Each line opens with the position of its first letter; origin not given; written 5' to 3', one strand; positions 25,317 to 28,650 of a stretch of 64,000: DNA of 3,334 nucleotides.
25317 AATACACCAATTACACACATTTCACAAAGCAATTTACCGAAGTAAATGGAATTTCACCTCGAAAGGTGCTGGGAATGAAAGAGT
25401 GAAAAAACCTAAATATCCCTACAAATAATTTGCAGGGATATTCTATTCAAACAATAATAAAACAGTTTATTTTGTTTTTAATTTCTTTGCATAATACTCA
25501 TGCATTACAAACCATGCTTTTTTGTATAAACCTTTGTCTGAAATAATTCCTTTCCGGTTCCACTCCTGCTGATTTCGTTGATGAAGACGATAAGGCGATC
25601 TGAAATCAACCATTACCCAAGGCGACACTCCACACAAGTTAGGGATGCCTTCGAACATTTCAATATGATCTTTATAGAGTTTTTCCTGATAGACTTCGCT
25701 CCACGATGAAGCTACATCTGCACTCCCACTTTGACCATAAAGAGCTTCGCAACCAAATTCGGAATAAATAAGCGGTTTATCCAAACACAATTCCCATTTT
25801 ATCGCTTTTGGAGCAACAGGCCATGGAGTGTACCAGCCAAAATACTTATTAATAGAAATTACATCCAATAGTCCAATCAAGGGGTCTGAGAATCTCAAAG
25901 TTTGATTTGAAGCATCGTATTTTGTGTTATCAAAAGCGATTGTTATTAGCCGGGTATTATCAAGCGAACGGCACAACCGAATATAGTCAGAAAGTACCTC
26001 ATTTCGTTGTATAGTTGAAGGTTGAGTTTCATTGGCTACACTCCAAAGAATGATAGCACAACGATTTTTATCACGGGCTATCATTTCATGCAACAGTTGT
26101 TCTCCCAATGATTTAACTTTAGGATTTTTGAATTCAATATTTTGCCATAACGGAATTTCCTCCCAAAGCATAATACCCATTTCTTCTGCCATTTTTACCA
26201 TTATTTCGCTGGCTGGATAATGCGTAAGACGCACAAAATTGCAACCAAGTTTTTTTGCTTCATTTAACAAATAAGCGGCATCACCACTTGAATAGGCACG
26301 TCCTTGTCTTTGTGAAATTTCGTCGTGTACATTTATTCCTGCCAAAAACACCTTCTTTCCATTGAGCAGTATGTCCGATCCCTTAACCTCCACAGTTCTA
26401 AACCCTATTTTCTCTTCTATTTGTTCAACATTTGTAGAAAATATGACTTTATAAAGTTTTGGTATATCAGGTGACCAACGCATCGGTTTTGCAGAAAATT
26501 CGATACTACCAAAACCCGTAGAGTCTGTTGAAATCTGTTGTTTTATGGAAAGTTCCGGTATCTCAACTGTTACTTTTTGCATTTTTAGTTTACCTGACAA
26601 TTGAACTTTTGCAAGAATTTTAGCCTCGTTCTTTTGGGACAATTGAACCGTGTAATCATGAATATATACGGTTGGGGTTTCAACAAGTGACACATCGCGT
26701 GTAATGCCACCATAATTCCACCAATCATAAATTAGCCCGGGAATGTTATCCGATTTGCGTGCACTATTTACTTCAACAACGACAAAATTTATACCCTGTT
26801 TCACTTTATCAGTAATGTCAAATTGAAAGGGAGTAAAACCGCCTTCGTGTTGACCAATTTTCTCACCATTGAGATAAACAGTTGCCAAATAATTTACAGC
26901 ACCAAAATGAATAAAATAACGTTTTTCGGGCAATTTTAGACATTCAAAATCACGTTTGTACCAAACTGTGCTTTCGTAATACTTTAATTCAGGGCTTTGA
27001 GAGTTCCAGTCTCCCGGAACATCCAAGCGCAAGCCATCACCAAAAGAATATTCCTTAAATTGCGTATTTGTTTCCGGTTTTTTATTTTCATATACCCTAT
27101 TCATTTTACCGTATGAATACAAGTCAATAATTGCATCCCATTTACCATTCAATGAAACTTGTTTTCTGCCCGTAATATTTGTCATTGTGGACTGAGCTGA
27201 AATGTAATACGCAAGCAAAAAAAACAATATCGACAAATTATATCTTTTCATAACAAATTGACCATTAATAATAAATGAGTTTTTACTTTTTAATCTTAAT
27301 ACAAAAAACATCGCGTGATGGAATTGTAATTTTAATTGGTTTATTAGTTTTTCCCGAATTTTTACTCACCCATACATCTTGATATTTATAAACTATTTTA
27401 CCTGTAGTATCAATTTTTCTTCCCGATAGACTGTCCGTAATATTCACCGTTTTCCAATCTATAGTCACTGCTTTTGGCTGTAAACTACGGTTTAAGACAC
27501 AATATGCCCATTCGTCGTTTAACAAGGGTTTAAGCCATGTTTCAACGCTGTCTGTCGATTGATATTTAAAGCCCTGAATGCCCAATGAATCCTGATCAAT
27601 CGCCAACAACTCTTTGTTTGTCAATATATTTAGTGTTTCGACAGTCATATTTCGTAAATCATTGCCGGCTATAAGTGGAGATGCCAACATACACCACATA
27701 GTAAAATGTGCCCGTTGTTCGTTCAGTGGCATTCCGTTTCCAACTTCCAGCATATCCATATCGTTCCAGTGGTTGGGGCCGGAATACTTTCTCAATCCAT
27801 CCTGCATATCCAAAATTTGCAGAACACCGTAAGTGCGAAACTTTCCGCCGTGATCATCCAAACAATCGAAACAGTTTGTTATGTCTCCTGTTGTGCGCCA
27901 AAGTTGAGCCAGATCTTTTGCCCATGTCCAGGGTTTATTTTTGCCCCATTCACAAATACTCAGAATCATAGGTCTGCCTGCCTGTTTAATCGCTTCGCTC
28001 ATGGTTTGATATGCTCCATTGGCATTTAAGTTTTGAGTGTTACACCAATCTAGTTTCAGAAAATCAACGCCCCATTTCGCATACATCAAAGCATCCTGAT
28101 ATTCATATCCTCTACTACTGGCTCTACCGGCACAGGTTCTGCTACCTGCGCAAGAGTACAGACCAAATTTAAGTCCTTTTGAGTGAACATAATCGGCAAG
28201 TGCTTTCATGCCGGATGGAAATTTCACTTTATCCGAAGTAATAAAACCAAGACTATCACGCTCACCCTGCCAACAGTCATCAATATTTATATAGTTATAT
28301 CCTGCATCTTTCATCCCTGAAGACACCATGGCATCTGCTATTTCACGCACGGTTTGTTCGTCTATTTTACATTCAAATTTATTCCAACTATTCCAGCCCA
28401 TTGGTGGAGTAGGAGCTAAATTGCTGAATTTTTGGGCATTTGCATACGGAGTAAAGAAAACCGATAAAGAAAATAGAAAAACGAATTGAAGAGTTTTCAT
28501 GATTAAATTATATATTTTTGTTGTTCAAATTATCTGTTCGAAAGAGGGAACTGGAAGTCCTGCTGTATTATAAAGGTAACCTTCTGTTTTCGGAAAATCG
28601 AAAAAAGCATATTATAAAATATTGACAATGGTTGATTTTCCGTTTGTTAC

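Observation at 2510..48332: Five copies of a GH110-related beta-helix module with a conserved Asp-x22-Asp-Asp cluster, in three export contexts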

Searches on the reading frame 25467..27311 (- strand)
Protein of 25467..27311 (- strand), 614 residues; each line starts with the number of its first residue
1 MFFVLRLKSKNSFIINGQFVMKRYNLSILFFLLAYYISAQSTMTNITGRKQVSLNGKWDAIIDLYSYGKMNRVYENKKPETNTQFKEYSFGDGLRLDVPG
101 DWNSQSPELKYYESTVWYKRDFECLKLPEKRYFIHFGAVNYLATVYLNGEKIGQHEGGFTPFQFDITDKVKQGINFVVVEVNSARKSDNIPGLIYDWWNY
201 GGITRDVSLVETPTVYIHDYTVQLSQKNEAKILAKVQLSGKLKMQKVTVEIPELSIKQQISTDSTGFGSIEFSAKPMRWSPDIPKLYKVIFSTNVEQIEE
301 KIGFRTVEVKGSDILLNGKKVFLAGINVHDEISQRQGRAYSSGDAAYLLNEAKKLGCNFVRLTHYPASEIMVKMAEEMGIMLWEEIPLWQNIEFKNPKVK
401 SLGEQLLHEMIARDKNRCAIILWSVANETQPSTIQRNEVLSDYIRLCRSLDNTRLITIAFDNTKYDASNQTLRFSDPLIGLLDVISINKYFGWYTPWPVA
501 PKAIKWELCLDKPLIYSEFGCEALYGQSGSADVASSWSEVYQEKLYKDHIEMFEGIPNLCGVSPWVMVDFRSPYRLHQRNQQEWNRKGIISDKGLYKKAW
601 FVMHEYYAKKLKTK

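Call 13: search_protein_families(library=pfam, proteins=[window:25467-27311:-], max_evalue=0.001)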
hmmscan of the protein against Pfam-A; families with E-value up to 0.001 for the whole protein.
window:25467-27311:- (614 aa): 4 families
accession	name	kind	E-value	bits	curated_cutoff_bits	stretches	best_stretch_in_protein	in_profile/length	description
PF02836.23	Glyco_hydro_2_C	-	2.8e-31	109.2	21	1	307-556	1-249/302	Glycosyl hydrolases family 2, TIM barrel domain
PF02837.24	Glyco_hydro_2_N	-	5.4e-20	72.4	28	1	53-213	3-169/169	Glycosyl hydrolases family 2, sugar binding domain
PF22666.2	Glyco_hydro_2_N2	-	2.4e-12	47.7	27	1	112-187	46-123/167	Glycosyl hydrolase 2 galactose-binding domain-like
PF00703.27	Glyco_hydro_2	-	2.8e-07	31.7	23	1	215-305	1-109/109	Glycosyl hydrolases family 2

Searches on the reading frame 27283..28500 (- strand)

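Call 13: search_protein_families(library=pfam, proteins=[window:27283-28500:-], max_evalue=0.001)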
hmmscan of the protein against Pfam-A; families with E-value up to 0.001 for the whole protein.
window:27283-28500:- (405 aa): 4 families
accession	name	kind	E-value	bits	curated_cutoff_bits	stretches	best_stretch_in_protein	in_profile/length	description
PF16499.11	Melibiase_2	-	1.8e-65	221.5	23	1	31-304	1-284/284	Alpha galactosidase A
PF17801.7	Melibiase_C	-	2e-09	37.9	22.9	1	317-403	2-71/71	Alpha galactosidase C-terminal beta sandwich domain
PF02065.24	Melibiase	-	2.8e-08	33.6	27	1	33-115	42-123/347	Melibiase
PF17450.8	Melibiase_2_C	-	0.00016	22.3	22.5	1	307-352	1-48/87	Alpha galactosidase A C-terminal beta sandwich domain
